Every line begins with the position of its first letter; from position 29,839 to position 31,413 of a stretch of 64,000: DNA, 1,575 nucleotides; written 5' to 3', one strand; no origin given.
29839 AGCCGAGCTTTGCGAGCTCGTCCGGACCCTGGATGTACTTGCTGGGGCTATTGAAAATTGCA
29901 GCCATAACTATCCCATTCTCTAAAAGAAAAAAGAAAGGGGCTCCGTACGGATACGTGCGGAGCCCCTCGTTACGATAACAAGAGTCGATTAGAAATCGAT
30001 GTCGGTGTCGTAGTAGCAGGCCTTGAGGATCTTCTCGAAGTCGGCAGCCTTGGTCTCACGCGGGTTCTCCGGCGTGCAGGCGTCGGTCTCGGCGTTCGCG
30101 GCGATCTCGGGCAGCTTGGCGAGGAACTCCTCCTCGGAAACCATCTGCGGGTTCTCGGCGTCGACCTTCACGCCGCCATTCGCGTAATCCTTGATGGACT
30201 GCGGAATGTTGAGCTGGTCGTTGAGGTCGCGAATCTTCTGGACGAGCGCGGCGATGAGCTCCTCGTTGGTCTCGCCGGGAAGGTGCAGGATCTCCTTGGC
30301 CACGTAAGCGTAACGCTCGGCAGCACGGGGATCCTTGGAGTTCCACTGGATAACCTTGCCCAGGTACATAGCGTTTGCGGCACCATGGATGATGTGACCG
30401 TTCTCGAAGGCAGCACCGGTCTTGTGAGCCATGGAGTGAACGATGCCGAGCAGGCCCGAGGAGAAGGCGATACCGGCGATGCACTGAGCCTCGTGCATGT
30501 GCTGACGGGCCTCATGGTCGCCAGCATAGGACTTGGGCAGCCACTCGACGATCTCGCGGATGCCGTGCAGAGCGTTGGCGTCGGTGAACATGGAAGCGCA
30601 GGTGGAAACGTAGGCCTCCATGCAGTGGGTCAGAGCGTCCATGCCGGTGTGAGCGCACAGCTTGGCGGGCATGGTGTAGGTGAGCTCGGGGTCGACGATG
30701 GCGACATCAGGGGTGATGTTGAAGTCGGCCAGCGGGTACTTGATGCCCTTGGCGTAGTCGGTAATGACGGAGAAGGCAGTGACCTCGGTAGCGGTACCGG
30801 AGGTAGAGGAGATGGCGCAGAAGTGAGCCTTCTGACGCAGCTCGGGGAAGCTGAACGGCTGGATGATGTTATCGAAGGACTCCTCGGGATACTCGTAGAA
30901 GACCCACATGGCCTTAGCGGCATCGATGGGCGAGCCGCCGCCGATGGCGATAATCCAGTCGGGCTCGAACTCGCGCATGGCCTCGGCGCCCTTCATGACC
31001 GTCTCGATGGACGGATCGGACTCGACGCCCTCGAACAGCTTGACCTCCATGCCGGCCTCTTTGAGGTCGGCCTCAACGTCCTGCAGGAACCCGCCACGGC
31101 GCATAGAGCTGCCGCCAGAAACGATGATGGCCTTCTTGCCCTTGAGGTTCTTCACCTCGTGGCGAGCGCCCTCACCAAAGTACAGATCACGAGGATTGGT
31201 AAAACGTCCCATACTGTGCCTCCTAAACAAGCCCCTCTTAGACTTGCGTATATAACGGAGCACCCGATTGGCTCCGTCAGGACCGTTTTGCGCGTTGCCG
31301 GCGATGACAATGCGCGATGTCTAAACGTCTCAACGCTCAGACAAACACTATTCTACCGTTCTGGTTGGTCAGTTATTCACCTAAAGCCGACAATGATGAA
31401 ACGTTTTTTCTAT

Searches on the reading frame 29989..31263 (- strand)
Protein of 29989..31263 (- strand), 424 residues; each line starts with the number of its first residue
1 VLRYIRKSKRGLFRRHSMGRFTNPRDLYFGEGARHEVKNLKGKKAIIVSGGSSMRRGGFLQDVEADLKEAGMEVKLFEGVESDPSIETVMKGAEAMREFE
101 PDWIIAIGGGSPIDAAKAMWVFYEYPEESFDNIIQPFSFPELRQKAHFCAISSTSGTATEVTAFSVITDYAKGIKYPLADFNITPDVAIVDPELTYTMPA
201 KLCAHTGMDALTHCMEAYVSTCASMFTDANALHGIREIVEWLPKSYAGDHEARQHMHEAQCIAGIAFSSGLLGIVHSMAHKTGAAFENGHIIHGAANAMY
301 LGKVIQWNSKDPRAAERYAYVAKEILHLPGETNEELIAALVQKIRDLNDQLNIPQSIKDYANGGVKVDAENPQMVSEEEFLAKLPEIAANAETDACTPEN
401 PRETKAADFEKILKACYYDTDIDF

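Call 20: search_protein_families(library=pfam, proteins=[window:29989-31263:-], max_evalue=0.001)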
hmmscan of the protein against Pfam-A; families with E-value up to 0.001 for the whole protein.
window:29989-31263:- (424 aa): 3 families
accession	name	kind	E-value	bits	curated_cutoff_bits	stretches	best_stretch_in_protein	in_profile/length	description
PF00465.25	Fe-ADH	-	1.9e-45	154.9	31.3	1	24-192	1-168/168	Iron-containing alcohol dehydrogenase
PF25137.1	ADH_Fe_C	-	1e-43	149.8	27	1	204-417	2-194/194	Fe-containing alcohol dehydrogenase family, C-terminal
PF13685.12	Fe-ADH_2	-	6.4e-08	33.2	28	1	38-118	15-92/149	Iron-containing alcohol dehydrogenase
